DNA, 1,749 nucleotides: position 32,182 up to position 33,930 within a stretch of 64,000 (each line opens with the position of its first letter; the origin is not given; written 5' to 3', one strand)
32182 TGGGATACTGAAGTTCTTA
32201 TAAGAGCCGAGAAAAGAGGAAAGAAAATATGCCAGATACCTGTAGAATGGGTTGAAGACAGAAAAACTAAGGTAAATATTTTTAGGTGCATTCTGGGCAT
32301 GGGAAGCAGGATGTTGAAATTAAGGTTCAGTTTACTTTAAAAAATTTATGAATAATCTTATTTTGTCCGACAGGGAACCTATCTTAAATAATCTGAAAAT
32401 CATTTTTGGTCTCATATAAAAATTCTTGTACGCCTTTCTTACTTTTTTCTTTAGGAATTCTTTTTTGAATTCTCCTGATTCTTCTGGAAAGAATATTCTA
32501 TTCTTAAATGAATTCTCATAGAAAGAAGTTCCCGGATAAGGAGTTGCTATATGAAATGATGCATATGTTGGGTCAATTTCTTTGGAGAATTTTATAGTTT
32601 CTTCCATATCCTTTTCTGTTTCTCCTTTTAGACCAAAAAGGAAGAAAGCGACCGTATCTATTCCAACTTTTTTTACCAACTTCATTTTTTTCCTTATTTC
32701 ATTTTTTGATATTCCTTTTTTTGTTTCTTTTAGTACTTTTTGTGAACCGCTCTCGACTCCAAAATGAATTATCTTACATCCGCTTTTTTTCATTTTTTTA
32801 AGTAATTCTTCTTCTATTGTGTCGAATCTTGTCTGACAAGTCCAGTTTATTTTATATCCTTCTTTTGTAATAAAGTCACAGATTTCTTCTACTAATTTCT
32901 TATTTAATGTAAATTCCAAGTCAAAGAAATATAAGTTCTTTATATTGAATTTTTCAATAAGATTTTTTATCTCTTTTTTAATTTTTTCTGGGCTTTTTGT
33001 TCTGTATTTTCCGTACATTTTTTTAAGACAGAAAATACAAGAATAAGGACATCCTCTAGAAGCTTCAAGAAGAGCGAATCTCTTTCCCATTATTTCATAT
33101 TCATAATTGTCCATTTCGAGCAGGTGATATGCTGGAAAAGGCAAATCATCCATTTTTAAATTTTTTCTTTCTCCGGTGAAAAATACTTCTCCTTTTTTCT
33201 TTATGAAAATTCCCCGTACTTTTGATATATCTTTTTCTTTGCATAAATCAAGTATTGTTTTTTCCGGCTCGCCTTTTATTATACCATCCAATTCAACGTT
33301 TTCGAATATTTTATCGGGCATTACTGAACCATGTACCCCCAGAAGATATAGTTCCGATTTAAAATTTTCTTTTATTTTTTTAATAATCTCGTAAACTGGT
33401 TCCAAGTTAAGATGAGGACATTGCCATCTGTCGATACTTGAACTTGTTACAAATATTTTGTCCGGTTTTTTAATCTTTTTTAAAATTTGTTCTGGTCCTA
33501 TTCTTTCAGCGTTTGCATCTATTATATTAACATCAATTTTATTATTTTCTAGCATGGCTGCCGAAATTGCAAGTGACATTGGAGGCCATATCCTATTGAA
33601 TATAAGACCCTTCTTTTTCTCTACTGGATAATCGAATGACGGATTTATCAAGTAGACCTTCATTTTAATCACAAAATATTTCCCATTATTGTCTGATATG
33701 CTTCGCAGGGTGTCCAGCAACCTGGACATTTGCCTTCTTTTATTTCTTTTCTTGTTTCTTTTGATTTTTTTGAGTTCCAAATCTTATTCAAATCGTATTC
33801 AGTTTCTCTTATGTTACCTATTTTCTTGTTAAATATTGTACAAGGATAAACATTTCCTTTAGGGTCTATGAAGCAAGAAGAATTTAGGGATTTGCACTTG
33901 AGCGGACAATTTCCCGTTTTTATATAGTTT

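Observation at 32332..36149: Operon of an anchored surface protein, GT2, radical SAM/SPASM and B12-radical SAM: possible post-translational maturation system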

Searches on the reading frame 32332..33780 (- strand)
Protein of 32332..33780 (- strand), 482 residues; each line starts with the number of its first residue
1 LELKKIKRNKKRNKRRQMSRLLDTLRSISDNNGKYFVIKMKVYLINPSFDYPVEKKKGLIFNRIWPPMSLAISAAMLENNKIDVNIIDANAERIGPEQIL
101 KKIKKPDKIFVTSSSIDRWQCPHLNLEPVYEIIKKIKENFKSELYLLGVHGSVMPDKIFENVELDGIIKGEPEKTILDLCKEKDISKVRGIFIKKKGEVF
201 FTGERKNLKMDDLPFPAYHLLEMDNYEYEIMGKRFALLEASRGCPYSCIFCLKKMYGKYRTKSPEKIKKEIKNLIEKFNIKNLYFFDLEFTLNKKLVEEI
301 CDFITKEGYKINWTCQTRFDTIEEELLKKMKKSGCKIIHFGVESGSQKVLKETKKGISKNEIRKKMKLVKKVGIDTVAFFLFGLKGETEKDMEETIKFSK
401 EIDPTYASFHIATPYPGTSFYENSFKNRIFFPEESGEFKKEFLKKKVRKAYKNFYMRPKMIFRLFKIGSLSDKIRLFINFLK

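Call 3: search_protein_families(library=pfam, proteins=[window:32332-33780:-], max_evalue=0.01)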
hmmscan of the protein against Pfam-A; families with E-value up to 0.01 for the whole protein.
window:32332-33780:- (482 aa): 2 families
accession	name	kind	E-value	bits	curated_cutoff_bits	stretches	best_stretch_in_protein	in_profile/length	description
PF04055.27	Radical_SAM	-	3.5e-31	109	29.5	1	240-398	3-165/166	Radical SAM superfamily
PF02310.24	B12-binding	-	1.7e-07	31.5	32.1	1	64-176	11-117/121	B12 binding domain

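Call 4: search_protein_families(library=ncbifam, proteins=[window:32332-33780:-], max_evalue=0.01)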
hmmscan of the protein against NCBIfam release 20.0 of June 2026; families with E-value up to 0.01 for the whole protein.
window:32332-33780:- (482 aa): 46 families (the best 25 are shown)
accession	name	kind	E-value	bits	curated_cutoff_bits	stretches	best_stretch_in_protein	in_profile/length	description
TIGR03471.1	HpnJ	equivalog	3.3e-60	204.3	577.6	1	64-464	31-442/472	hopanoid biosynthesis associated radical SAM protein HpnJ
TIGR02026.1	BchE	equivalog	2.8e-54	184.8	481.35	1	60-463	15-435/497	magnesium-protoporphyrin IX monomethyl ester anaerobic oxidative cyclase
NF050148.1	rSAM_ApyD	equivalog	2.4e-41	141.9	750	1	144-449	106-417/645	RiPP biosynthesis radical SAM protein ApyD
TIGR04479.1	bcpD_PhpK_rSAM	subfamily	5.2e-38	130.7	600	1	176-406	188-413/504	PhpK family radical SAM P-methyltransferase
NF038361.1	rSAM_Sden_1168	equivalog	5.5e-34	117.6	575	1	62-428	80-477/560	Sden_1168 family B12-binding radical SAM P-methyltransferase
TIGR04295.1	B12_rSAM_oligo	hypoth_equivalog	1.9e-33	115.8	400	1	66-424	24-384/422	TIGR04295 family B12-binding domain-containing radical SAM protein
TIGR04072.2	rSAM_ladder_B12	equivalog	3.6e-32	111.6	360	1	67-427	18-375/443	lipid biosynthesis B12-binding/radical SAM protein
TIGR04014.1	B12_SAM_MJ_0865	equivalog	1.9e-31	109.3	360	1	123-425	51-359/434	methyl-coenzyme M reductase glutamine C-methyltransferase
NF033070.1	rSAM_AprD4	equivalog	1.5e-29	103.2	500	1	211-422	171-388/456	AprD4 family radical SAM diol-dehydratase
TIGR04013.1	B12_SAM_MJ_1487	hypoth_equivalog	1e-27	97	251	1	91-423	26-356/382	TIGR04013 family B12-binding domain/radical SAM domain-containing protein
TIGR04385.1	B12_rSAM_cofa1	equivalog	9.3e-26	91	450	1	61-402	15-364/438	B12 lower ligand biosynthesis radical SAM protein BzaD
TIGR03975.1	rSAM_ocin_1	subfamily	3.2e-25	88.7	281.85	1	134-398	149-426/606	RiPP maturation radical SAM C-methyltransferase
TIGR04367.1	HpnR_B12_rSAM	equivalog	1.1e-23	83.5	650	1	59-423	15-372/490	hopanoid C-3 methylase HpnR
NF040542.1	rSAM_RCCLKC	equivalog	1.9e-20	73.4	450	1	61-380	7-328/423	arsinothricin biosynthesis radical SAM protein ArsL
NF045585.1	rSAM_slr0320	equivalog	2.1e-18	66.1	775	1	152-406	149-413/511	photosystem II high light acclimation radical SAM protein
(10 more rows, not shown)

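Call 8: find_homologous_proteins(query=window:32332-33663:-)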
Query window:32332-33663:- (443 aa): 692 proteins with E <= 0.001 among 8000 candidates; the best 120 are listed.
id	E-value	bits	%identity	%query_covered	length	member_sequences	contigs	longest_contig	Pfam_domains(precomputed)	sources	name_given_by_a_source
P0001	7.9e-292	986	100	100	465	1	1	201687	PF04055.28,PF02310.25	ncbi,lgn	-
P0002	1.9e-182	626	59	100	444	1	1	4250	PF04055.28,PF02310.25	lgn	-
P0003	1.1e-146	508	51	100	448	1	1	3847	PF04055.28,PF02310.25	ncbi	-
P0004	4.0e-145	503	53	100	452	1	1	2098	PF04055.28,PF02310.25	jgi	-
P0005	6.7e-145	502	48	100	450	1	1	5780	PF04055.28,PF02310.25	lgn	-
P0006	1.1e-142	495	49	96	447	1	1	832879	PF04055.28,PF02310.25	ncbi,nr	ncbi:MAG: radical SAM protein [archaeon]|nr:MAG: radical SAM protein [archaeon]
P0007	2.6e-142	493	52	100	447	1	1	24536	PF04055.28,PF02310.25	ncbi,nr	ncbi:MAG: radical SAM protein [Candidatus Aenigmarchaeota archaeon]|nr:radical SAM protein [Candidat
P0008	7.9e-142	492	49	100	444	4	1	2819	PF04055.28,PF02310.25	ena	-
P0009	1.4e-140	488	51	100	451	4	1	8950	PF04055.28,PF02310.25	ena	-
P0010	4.4e-140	486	47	100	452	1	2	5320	PF04055.28,PF02310.25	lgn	-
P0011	5.9e-140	486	49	100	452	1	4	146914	PF04055.28,PF02310.25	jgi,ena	-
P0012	1.6e-139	484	50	100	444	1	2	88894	PF04055.28,PF02310.25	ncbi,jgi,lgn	-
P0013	1.0e-138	482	50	100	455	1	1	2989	PF04055.28,PF02310.25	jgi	-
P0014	3.0e-138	480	49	100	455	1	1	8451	PF04055.28,PF02310.25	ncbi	-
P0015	5.8e-138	479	48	100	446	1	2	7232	PF04055.28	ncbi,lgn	-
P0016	1.9e-137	477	49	100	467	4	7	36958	PF04055.28,PF02310.25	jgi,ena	-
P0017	5.4e-136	473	46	100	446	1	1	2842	PF04055.28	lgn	-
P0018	7.0e-135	469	51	100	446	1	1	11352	PF04055.28,PF02310.25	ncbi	ncbi:MAG: radical SAM protein [Candidatus Aenigmatarchaeota archaeon]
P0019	1.9e-134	467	49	100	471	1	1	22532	PF04055.28,PF02310.25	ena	-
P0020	2.2e-134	467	50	100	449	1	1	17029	PF04055.28,PF02310.25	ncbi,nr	ncbi:MAG: radical SAM protein [Candidatus Aenigmarchaeota archaeon]|nr:radical SAM protein [Candidat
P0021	6.9e-134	466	48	100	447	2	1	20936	PF04055.28,PF02310.25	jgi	-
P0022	1.2e-133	465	50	100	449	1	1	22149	PF04055.28,PF02310.25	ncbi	-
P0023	3.8e-133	463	49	100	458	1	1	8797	PF04055.28,PF02310.25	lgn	-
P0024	7.0e-133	462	50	96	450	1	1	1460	PF04055.28,PF02310.25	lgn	-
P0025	2.8e-130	454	46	100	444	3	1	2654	PF04055.28,PF02310.25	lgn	-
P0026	1.8e-129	451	48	99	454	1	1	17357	PF04055.28,PF02310.25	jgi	-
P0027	7.4e-128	446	49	100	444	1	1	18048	PF04055.28,PF02310.25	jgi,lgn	jgi:radical SAM superfamily enzyme YgiQ (UPF0313 family)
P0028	8.4e-128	446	48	96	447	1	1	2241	PF04055.28,PF02310.25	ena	-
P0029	6.4e-126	439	48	97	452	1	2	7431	PF04055.28,PF02310.25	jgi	-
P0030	7.2e-125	436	46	100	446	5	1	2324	PF04055.28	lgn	-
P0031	2.9e-124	434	46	100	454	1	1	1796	PF04055.28,PF02310.25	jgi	-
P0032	5.6e-124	433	43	100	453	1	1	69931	PF04055.28,PF02310.25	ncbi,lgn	-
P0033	6.0e-124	433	44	100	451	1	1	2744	PF04055.28,PF02310.25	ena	-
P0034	6.1e-124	433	44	98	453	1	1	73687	PF04055.28,PF02310.25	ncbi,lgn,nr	ncbi:radical SAM protein [bacterium]|nr:radical SAM protein [candidate division CSSED10-310 bacteriu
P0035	6.6e-124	433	45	99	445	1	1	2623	PF04055.28,PF02310.25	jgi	-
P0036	6.6e-124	433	47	100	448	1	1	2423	PF04055.28,PF02310.25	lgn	-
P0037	7.8e-124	432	43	100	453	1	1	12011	PF04055.28,PF02310.25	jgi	-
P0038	1.1e-123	432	45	100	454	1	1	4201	PF04055.28,PF02310.25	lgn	-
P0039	1.6e-123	431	51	89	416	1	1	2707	PF04055.28,PF02310.25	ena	-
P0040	2.8e-123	431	45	100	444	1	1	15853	PF04055.28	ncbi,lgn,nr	ncbi:MAG TPA: radical SAM protein [Thermodesulfovibrionales bacterium]|nr:radical SAM protein [Therm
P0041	3.7e-123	430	46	100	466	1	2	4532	PF04055.28,PF02310.25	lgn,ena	-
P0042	1.6e-122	428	42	100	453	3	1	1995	PF04055.28,PF02310.25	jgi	-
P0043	2.2e-122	428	43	100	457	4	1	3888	PF04055.28,PF02310.25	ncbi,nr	ncbi:MAG: radical SAM protein [Candidatus Aenigmarchaeota archaeon]|nr:radical SAM protein [Candidat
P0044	5.8e-122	426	43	98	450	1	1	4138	PF04055.28,PF02310.25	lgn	-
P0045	8.0e-121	423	42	100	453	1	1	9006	PF04055.28,PF02310.25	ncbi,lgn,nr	ncbi:radical SAM protein [bacterium]|nr:radical SAM protein [candidate division CSSED10-310 bacteriu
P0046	1.1e-119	419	42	100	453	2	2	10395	PF04055.28,PF02310.25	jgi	jgi:radical SAM superfamily enzyme YgiQ (UPF0313 family)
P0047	3.8e-119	417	40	100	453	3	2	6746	PF04055.28,PF02310.25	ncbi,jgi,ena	-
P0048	1.5e-118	415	42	98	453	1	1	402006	PF04055.28,PF02310.25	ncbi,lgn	-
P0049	1.9e-117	411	43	95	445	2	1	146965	PF04055.28,PF02310.25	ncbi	-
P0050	5.4e-117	410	44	100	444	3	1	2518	PF04055.28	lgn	-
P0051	1.2e-116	409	40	100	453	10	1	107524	PF04055.28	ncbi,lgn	-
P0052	3.5e-116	407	42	100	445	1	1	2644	PF04055.28,PF02310.25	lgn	-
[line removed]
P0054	8.4e-114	399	42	100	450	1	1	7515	PF04055.28,PF02310.25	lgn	-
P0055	8.7e-114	399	41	100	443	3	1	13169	PF04055.28,PF02310.25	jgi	-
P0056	1.3e-113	399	39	100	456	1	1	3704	PF04055.28,PF02310.25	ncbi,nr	ncbi:radical SAM protein [bacterium]|nr:radical SAM protein [candidate division CSSED10-310 bacteriu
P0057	1.1e-112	396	43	99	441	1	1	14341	PF04055.28,PF02310.25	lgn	-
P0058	8.4e-112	393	44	100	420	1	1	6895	PF04055.28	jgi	-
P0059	1.4e-111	392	43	100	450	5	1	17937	PF04055.28,PF02310.25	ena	-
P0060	2.2e-110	388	43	97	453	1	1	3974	PF04055.28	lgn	-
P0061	2.2e-110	388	43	95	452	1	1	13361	PF04055.28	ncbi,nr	ncbi:MAG TPA: radical SAM protein [Verrucomicrobiae bacterium]|nr:radical SAM protein [Verrucomicrob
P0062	1.7e-109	385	43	97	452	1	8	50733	PF04055.28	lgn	-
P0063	3.4e-109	384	43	96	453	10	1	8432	PF04055.28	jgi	jgi:radical SAM superfamily enzyme YgiQ (UPF0313 family)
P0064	8.0e-109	383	43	96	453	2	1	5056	PF04055.28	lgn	-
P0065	1.1e-108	383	41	100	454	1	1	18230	PF04055.28,PF02310.25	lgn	-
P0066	1.2e-108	382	42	97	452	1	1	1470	PF04055.28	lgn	-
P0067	1.8e-108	382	41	100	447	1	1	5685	PF04055.28,PF02310.25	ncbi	-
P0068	2.5e-108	381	43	95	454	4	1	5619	PF04055.28,PF02310.25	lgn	-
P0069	2.8e-108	381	43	95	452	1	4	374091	PF04055.28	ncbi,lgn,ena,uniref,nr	ncbi:hypothetical protein CLG94_09000 [Candidatus Methylomirabilis limnetica]|uniref:Radical SAM cor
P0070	3.4e-108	381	41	100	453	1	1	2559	PF04055.28,PF02310.25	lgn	-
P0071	5.5e-108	380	42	100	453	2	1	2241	PF04055.28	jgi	jgi:radical SAM superfamily enzyme YgiQ (UPF0313 family)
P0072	1.1e-107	379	41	100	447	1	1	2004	PF04055.28,PF02310.25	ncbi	-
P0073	1.5e-107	379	42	100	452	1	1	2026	PF04055.28,PF02310.25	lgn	-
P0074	2.4e-107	378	42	100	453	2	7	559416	PF04055.28,PF02310.25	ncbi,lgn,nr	ncbi:MAG: hypothetical protein C3F12_05595 [Candidatus Methylomirabilota bacterium]|nr:radical SAM p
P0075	6.6e-107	377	41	100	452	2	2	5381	PF04055.28,PF02310.25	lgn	-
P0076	5.6e-106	374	42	100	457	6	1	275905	PF04055.28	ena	-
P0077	1.9e-105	372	42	94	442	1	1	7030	PF04055.28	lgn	-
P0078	5.0e-105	370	38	97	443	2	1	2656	PF04055.28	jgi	jgi:radical SAM superfamily enzyme YgiQ (UPF0313 family)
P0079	1.2e-104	369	41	100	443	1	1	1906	PF04055.28,PF02310.25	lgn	-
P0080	1.2e-104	369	39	100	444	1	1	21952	PF04055.28,PF02310.25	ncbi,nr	ncbi:MAG: B12-binding domain-containing radical SAM protein [Candidatus Omnitrophica bacterium]|nr:B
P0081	1.8e-104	369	45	100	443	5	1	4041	PF04055.28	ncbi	-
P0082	1.5e-103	366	40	100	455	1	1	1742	PF04055.28,PF02310.25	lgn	-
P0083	2.0e-103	365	39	100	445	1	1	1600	PF04055.28,PF02310.25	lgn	-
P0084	2.7e-103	365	40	100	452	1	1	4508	PF04055.28,PF02310.25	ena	-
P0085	3.1e-103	365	40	100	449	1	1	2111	PF04055.28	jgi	jgi:anaerobic magnesium-protoporphyrin IX monomethyl ester cyclase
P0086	6.3e-103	364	38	100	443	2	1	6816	PF04055.28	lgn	-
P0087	1.2e-101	359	37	100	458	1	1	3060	PF04055.28,PF02310.25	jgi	jgi:radical SAM superfamily enzyme YgiQ (UPF0313 family)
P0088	4.3e-101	358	39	100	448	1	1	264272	PF04055.28,PF02310.25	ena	-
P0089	5.0e-101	357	38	100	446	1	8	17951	PF04055.28,PF02310.25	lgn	-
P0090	5.0e-101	357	37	100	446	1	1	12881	PF04055.28,PF02310.25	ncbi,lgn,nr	ncbi:radical SAM protein [Candidatus Fermentibacteria bacterium]|nr:radical SAM protein [Candidatus 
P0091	4.6e-100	354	39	100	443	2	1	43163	PF04055.28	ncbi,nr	ncbi:MAG: radical SAM protein [Acidobacteria bacterium]|nr:radical SAM protein [Acidobacteriota bact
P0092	4.6e-100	354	40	100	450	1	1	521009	PF04055.28,PF02310.25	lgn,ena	-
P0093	9.2e-100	353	41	99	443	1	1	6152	PF04055.28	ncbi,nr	ncbi:B12-binding domain-containing radical SAM protein [Acidobacteria bacterium AH-259-D05]|nr:B12-b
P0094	2.8e-99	352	41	99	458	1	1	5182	PF04055.28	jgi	-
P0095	5.0e-99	351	40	100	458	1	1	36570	PF04055.28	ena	-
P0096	1.1e-98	350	38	100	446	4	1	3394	PF04055.28,PF02310.25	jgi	-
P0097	3.0e-98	348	37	100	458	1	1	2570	PF04055.28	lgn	-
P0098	4.3e-97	344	39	96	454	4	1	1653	PF04055.28,PF02310.25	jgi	jgi:radical SAM superfamily enzyme YgiQ (UPF0313 family)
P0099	2.2e-96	342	40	99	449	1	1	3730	PF04055.28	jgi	jgi:radical SAM superfamily enzyme YgiQ (UPF0313 family)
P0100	2.5e-96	342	35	100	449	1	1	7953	PF04055.28,PF02310.25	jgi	jgi:radical SAM superfamily enzyme YgiQ (UPF0313 family)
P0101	8.0e-95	337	36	100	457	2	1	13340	PF04055.28,PF02310.25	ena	-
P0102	1.5e-94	336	37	100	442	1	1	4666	PF04055.28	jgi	-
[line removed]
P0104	3.4e-93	331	38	92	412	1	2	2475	PF04055.28,PF02310.25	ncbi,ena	-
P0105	4.1e-93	331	37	94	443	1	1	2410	PF04055.28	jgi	jgi:anaerobic magnesium-protoporphyrin IX monomethyl ester cyclase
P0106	1.2e-92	330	38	96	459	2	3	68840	PF04055.28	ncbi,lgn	-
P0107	1.3e-92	330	38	96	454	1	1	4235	PF04055.28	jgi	jgi:radical SAM superfamily enzyme YgiQ (UPF0313 family)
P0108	2.0e-92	329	39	96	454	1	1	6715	PF04055.28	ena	-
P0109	1.3e-91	326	38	100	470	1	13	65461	PF04055.28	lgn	-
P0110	1.3e-91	326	37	100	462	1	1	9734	PF04055.28,PF02310.25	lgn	-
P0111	1.9e-91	326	37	96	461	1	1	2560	PF04055.28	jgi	jgi:radical SAM superfamily enzyme YgiQ (UPF0313 family)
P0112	7.4e-91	324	38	92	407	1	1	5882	PF04055.28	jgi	-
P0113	1.0e-90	323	37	97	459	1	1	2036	PF04055.28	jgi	jgi:anaerobic magnesium-protoporphyrin IX monomethyl ester cyclase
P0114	2.6e-89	319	38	95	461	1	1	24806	PF04055.28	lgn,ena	-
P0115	3.0e-89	318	35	100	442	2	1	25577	PF04055.28,PF02310.25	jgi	-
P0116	3.4e-89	318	39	92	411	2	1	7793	PF04055.28,PF02310.25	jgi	jgi:radical SAM superfamily enzyme YgiQ (UPF0313 family)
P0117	3.4e-89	318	51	67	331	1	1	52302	PF04055.28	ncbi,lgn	-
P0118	5.1e-88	314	39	97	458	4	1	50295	PF04055.28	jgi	jgi:radical SAM superfamily enzyme YgiQ (UPF0313 family)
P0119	3.8e-86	308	36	98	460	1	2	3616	PF04055.28,PF02310.25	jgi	jgi:radical SAM superfamily enzyme YgiQ (UPF0313 family)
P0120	1.3e-85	307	37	100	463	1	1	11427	PF04055.28,PF02310.25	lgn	-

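Call 10: find_encoding_contigs(protein=P0006, flank=8000, max_places=2)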
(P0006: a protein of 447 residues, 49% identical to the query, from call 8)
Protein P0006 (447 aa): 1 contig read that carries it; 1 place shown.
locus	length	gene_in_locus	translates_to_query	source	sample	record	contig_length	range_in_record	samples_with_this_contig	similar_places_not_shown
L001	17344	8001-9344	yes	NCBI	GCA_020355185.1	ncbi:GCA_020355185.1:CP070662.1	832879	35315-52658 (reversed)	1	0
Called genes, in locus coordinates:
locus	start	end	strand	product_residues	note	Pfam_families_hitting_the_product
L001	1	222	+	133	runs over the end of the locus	PF01986:DUF123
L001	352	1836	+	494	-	PF04055:Radical_SAM, PF13353:Fer4_12, PF13186:SPASM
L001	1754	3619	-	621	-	PF08915:tRNA-Thr_ED, PF00587:tRNA-synt_2b, PF03129:HGTP_anticodon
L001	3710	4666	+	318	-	-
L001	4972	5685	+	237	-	-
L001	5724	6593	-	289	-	-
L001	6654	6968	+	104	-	PF03819:MazG (weak)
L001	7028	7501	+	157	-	-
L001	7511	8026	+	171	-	PF01994:Trm56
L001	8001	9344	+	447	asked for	PF02310:B12-binding, PF04055:Radical_SAM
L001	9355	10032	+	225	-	PF00535:Glycos_transf_2, PF10111:Glyco_tranf_2_2 (weak), PF13641:Glyco_tranf_2_3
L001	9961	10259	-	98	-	-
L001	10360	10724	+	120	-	-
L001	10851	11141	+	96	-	-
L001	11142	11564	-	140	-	-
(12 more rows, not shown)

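Call 11: find_encoding_contigs(protein=P0011, flank=8000, max_places=2)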
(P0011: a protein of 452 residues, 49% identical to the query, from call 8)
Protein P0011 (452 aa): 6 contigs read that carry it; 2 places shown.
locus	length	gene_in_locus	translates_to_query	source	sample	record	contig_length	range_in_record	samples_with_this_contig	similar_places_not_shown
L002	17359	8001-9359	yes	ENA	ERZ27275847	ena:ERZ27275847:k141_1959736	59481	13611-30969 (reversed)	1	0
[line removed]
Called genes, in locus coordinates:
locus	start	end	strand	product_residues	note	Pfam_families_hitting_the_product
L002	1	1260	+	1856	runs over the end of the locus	-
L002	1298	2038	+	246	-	PF06745:ATPase, PF23442:DUF7125 (weak)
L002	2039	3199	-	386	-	PF01926:MMR_HSR1, PF08438:YGR210-like_G4, PF02824:TGS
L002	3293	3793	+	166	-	-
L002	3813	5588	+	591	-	PF04068:Fer4_RLI, PF13237:Fer4_10 (faint), PF00037:Fer4 (weak), PF12797:Fer4_2 (weak), PF12837:Fer4_6 (weak), PF00005:ABC_tran, PF02463:SMC_N (faint), PF00005:ABC_tran, +1 more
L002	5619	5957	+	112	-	-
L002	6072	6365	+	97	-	-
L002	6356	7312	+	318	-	PF03706:LPG_synthase_TM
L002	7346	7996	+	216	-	PF00535:Glycos_transf_2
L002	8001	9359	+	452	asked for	PF02310:B12-binding, PF04055:Radical_SAM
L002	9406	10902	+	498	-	PF13231:PMT_2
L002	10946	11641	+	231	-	PF00535:Glycos_transf_2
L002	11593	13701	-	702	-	PF10131:PTPS_related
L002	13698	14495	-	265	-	-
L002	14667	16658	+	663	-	-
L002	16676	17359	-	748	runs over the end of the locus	-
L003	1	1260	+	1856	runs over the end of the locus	-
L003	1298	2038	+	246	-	PF06745:ATPase, PF23442:DUF7125 (weak)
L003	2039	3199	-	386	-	PF01926:MMR_HSR1, PF08438:YGR210-like_G4, PF02824:TGS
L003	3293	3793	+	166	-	-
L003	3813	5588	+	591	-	PF04068:Fer4_RLI, PF13237:Fer4_10 (faint), PF00037:Fer4 (weak), PF12797:Fer4_2 (weak), PF12837:Fer4_6 (weak), PF00005:ABC_tran, PF02463:SMC_N (faint), PF00005:ABC_tran, +1 more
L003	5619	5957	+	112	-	-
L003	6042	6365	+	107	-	-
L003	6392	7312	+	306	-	PF03706:LPG_synthase_TM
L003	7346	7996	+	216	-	PF00535:Glycos_transf_2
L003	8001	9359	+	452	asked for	PF02310:B12-binding, PF04055:Radical_SAM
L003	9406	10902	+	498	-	PF13231:PMT_2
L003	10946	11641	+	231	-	PF00535:Glycos_transf_2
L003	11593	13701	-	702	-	PF10131:PTPS_related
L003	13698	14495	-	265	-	-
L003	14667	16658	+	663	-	-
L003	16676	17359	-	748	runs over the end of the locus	-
